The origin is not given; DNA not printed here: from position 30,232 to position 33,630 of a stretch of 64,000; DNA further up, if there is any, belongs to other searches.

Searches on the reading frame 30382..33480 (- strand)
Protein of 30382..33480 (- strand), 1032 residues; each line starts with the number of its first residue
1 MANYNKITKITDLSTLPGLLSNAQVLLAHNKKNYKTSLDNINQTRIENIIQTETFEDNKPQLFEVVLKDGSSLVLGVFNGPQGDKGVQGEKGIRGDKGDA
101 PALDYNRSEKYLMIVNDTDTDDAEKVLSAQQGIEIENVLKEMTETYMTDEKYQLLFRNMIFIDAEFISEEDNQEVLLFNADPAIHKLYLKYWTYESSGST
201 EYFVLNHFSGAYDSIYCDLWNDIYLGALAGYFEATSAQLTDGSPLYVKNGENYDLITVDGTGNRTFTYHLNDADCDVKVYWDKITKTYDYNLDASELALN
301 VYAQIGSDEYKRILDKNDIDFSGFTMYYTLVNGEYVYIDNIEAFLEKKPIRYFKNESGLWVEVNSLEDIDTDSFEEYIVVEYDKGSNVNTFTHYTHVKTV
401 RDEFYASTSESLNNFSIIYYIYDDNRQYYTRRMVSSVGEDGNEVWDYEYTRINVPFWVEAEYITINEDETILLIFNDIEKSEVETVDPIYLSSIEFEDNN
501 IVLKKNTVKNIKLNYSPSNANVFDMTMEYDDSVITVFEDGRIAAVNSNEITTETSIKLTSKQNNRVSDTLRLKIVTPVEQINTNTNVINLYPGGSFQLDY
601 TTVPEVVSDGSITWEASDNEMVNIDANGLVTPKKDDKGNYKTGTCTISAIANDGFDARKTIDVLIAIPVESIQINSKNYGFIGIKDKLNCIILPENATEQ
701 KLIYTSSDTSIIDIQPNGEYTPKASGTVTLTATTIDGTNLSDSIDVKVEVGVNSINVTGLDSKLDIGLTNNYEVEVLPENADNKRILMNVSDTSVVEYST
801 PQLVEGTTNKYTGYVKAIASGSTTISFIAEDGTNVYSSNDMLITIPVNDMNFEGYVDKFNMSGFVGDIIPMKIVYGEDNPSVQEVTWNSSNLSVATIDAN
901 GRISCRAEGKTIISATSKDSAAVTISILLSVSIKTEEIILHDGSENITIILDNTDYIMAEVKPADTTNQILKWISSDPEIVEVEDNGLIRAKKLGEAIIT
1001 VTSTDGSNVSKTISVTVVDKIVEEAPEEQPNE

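Call 47: search_protein_families(library=phrogs, proteins=[window:30382-33480:-], max_evalue=0.0001)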
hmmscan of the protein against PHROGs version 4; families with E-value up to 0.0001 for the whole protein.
window:30382-33480:- (1032 aa): 14 families
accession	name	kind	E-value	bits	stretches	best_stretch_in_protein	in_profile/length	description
phrog_215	-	head and packaging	3.7e-43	149.3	3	666-847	220-395/491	structural protein with Ig domain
phrog_341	-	tail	1.4e-36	126.9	2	932-1018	64-148/154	major tail protein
phrog_10059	-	unknown function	1.4e-28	100.7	4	935-1031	184-273/345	-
phrog_28902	-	tail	2e-24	86.8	2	691-1020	226-542/709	major tail protein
phrog_35892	-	unknown function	2.2e-17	63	2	946-1020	737-811/1181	-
phrog_290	-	tail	7.7e-13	49.5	1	947-1017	343-409/411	minor tail protein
phrog_41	-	tail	2.1e-10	41.6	0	747-836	155-236/245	major tail protein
phrog_22121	-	unknown function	2e-09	37.2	0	946-1024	497-571/765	-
phrog_11922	-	tail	2.1e-09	37.6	0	882-1011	425-555/870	tail protein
phrog_1280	-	other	5.8e-09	36.9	0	952-1017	180-244/248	Ig domain containing protein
phrog_885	-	tail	1.3e-08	35.2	0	952-1010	221-279/338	major tail protein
phrog_3575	-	tail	1e-07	32.3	0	944-1018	386-460/461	major tail protein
phrog_16444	-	unknown function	1.2e-07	31.5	0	701-777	250-325/397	-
phrog_20087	-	tail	4e-07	31.2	0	701-749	120-167/170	tail protein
